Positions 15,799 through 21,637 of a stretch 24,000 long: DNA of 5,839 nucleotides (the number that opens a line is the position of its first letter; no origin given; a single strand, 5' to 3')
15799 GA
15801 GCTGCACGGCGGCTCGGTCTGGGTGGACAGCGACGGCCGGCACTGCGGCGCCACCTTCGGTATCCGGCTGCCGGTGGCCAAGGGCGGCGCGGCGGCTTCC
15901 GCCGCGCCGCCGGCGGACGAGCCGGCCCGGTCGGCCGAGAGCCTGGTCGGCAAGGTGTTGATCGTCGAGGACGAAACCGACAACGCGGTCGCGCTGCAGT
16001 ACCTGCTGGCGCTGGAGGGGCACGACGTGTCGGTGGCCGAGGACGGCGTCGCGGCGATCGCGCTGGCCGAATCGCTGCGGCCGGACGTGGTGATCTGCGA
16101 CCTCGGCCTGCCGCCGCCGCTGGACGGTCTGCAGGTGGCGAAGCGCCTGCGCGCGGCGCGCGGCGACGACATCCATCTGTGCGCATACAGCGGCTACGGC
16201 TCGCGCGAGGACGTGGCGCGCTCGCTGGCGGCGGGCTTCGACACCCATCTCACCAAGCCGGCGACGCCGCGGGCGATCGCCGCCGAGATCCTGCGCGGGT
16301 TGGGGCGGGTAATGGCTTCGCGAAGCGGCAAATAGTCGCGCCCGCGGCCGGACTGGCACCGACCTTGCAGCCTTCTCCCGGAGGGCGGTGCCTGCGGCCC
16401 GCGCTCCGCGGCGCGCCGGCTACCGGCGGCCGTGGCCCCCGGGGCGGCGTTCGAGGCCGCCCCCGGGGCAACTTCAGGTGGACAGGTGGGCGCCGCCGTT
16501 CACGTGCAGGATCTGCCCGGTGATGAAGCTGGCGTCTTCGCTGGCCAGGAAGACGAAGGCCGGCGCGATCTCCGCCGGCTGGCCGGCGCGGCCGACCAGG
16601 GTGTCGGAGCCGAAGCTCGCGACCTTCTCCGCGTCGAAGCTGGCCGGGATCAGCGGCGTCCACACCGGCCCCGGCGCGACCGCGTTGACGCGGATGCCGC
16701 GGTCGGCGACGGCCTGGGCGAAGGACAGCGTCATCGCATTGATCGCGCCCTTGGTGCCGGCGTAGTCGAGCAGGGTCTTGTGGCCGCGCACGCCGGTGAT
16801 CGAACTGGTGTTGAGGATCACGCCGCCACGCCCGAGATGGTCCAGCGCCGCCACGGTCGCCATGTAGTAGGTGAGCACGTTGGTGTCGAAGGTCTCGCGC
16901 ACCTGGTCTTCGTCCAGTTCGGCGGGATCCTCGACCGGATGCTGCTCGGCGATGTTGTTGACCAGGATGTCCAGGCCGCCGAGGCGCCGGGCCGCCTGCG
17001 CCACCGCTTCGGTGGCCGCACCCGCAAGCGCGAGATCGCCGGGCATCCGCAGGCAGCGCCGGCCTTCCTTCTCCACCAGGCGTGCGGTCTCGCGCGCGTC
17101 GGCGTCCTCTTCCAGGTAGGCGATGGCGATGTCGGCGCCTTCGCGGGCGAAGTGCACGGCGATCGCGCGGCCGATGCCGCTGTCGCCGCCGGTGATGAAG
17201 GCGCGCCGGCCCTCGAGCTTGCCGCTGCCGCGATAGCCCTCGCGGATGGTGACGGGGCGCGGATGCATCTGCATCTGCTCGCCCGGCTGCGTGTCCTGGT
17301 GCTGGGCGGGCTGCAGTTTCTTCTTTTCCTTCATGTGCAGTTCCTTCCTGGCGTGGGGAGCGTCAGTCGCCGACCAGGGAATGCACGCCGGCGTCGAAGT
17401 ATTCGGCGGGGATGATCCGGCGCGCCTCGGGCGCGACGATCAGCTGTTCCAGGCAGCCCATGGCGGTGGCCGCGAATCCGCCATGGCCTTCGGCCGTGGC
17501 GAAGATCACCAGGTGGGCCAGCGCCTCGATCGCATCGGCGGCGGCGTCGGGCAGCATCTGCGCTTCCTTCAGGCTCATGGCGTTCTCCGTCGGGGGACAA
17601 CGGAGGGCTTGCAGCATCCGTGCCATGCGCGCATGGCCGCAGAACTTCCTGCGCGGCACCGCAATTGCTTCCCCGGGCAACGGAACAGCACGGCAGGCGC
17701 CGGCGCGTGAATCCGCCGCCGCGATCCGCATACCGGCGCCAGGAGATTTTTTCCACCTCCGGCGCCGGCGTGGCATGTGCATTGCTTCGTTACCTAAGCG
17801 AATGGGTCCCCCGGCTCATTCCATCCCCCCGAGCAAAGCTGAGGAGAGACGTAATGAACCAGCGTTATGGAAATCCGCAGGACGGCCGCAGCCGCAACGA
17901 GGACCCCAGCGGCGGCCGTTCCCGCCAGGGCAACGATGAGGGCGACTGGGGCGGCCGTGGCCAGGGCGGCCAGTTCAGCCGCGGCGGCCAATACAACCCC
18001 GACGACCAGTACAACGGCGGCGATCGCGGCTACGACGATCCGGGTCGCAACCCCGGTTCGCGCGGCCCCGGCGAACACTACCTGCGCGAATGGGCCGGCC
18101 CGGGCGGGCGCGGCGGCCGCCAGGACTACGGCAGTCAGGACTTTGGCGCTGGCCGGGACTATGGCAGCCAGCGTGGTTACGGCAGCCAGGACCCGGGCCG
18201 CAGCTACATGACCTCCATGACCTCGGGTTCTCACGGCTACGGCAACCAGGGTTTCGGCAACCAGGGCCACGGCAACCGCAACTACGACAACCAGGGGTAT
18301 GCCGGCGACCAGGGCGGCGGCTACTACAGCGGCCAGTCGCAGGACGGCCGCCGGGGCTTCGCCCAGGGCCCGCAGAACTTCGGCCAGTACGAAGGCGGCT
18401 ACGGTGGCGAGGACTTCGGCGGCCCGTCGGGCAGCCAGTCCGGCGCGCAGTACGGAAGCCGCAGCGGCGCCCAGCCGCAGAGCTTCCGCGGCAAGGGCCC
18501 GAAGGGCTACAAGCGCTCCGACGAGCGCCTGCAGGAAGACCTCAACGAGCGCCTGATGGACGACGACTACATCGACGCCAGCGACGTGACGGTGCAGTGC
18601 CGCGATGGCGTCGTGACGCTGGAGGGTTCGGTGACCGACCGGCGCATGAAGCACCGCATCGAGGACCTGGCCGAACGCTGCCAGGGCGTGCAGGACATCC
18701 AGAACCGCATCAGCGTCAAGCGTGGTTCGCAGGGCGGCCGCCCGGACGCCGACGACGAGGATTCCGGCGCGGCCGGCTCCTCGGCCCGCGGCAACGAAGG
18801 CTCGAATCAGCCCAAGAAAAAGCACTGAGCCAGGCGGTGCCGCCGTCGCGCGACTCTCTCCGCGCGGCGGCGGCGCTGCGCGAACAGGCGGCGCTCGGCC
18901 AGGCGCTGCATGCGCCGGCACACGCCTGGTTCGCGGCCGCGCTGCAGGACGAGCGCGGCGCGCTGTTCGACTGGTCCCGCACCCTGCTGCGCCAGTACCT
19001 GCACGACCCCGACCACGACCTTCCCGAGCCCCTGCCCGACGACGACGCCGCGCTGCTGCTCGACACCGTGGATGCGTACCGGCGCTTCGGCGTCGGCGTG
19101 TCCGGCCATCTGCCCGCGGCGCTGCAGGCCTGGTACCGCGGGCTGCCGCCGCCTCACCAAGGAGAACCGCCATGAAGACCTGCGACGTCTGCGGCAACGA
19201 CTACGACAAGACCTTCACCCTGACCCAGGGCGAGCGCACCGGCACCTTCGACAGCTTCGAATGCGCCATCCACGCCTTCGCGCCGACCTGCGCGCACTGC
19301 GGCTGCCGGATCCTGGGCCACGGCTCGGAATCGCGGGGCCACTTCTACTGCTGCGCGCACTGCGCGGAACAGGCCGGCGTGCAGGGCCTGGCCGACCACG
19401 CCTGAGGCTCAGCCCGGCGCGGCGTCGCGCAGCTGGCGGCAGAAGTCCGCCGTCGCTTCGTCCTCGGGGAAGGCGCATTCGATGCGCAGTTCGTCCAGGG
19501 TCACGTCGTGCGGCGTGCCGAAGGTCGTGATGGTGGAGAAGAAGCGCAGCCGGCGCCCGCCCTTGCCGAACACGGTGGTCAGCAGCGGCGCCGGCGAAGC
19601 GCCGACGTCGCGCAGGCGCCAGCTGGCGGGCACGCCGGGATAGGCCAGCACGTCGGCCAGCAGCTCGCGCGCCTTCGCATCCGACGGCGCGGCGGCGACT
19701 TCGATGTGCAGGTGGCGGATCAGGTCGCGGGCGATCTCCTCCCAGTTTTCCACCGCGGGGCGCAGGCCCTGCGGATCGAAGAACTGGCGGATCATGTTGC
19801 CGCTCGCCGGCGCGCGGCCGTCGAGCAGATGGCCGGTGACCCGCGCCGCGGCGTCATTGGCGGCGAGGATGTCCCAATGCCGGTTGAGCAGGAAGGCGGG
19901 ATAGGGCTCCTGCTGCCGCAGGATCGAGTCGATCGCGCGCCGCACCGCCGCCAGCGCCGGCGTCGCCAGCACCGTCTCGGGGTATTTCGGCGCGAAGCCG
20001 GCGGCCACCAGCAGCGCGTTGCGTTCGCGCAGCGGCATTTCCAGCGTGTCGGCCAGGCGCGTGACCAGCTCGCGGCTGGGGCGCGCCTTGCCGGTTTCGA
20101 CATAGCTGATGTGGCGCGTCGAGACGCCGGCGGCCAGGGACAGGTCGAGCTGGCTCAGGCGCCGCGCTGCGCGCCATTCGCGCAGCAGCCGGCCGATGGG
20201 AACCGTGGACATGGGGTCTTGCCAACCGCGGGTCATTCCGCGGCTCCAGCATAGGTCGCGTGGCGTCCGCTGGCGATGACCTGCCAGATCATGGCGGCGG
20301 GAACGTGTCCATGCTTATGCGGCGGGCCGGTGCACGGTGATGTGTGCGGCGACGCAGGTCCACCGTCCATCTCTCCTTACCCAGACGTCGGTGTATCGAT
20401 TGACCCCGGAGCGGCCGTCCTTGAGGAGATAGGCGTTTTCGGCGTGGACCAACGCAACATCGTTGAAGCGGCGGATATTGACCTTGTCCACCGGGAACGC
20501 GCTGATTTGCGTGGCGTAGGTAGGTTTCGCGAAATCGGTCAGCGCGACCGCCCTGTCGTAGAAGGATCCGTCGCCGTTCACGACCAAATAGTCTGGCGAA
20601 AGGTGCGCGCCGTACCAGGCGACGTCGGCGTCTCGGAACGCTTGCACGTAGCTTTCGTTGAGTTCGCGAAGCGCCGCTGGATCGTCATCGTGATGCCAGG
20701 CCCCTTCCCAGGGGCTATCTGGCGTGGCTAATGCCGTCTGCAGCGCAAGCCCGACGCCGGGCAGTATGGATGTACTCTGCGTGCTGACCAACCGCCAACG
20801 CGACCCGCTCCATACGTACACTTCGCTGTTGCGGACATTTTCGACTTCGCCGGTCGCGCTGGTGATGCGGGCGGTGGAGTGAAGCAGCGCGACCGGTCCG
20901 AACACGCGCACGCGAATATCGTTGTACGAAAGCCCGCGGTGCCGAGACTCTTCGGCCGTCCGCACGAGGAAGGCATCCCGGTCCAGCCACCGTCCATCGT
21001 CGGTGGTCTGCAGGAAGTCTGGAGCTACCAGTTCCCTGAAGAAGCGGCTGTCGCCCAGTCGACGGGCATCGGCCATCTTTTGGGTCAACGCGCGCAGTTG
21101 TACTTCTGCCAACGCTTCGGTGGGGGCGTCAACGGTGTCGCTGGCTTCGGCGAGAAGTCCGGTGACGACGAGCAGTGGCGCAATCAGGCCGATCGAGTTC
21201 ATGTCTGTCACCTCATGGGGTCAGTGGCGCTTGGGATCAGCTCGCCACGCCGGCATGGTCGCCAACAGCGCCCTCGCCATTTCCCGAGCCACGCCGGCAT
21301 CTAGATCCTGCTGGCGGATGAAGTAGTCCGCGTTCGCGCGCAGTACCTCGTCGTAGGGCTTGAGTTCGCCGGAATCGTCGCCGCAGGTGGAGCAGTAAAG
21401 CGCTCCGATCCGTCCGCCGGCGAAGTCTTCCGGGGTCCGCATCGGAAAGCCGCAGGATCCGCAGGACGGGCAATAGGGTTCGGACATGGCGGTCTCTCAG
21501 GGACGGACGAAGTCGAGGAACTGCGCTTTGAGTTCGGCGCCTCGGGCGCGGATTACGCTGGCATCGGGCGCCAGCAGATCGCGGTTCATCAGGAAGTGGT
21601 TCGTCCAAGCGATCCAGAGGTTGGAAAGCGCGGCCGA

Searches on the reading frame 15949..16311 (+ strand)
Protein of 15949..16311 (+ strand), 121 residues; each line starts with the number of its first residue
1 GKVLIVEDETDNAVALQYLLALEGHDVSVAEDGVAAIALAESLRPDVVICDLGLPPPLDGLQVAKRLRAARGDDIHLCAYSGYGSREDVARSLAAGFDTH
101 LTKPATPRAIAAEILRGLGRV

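Call 68: search_solved_structures(query=window:15949-16311:+, max_evalue=1e-8, show_alignments=2)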
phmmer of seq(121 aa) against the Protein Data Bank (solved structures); distinct sequences matched with E-value up to 1e-8: 41.
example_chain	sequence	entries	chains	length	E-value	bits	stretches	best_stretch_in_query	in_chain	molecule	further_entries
9xzo_A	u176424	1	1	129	1.5e-15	60.9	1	2-119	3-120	De novo protein M1X0B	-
1mvo_A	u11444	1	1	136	2.2e-15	60.4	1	2-115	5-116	PhoP response regulator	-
1ys6_A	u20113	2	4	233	1.1e-14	58.1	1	2-114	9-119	Transcriptional regulatory protein prrA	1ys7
8fk2_A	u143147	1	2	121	4.1e-14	56.3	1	2-118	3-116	Putative response regulator CovR VicR-like protein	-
3f6p_A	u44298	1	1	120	1.4e-13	54.6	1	2-119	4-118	Transcriptional regulatory protein yycF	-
2zwm_A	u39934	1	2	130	1.8e-13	54.3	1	2-119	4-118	Transcriptional regulatory protein yycF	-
3nhz_A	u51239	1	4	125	3.7e-13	53.3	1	2-117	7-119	Two component system transcriptional regulator mtrA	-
1nxo_A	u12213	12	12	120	1.3e-12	51.5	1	2-115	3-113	DNA-binding response regulator | Response regulator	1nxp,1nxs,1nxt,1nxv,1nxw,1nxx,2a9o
6eb7_A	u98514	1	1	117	1.3e-12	51.5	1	2-115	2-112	DNA-binding response regulator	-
9dvt_R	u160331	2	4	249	1.8e-12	51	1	2-114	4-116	DNA-binding dual master transcriptional regulator RpaA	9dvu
2gwr_A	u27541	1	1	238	2.1e-12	50.8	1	2-117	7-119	DNA-binding response regulator mtrA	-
2oqr_A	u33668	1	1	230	9e-12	48.8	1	3-116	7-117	Sensory transduction protein regX3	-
9ji3_J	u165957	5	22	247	7.5e-11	45.8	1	2-114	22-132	DNA-binding response regulator | Possible two component system response transcriptional positive regulator PhoP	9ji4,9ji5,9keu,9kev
3r0j_A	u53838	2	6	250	7.7e-11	45.8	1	2-114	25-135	POSSIBLE TWO COMPONENT SYSTEM RESPONSE TRANSCRIPTIONAL POSITIVE REGULATOR PHOP | Response regulator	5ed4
6ifh_A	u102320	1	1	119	1.1e-10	45.3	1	3-105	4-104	Sporulation initiation phosphotransferase F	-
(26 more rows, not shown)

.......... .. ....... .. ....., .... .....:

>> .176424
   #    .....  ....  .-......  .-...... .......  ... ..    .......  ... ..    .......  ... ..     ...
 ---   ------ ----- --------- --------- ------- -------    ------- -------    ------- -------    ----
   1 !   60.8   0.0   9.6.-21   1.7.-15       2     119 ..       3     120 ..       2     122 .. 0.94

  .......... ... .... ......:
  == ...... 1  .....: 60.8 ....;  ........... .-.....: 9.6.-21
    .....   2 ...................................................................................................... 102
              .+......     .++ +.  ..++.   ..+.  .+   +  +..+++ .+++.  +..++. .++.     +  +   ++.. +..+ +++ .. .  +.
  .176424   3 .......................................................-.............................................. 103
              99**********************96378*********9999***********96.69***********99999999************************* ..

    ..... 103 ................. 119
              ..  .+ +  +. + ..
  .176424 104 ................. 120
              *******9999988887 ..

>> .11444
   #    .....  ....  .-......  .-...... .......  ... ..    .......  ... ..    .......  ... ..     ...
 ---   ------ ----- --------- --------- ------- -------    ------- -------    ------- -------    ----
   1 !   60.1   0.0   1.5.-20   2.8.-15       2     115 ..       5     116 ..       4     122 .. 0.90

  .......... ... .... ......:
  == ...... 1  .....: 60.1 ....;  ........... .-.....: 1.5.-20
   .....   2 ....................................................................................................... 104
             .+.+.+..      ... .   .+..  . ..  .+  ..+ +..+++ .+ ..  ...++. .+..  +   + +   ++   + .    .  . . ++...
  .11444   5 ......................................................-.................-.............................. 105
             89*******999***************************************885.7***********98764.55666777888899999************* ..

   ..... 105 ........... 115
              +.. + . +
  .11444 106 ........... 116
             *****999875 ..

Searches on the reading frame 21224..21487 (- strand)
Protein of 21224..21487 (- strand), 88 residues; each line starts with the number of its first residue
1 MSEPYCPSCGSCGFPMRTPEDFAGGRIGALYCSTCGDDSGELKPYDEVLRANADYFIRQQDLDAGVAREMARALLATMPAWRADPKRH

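Call 72: search_protein_families(library=pfam, proteins=[window:21224-21487:-], max_evalue=0.001)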
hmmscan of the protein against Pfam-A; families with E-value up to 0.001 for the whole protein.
window:21224-21487:- (88 aa): 1 family
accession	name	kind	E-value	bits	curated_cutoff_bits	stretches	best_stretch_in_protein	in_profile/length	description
PF12674.12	Zn_ribbon_2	-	5.7e-07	30.6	22.5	1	9-82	2-81/81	Putative zinc ribbon domain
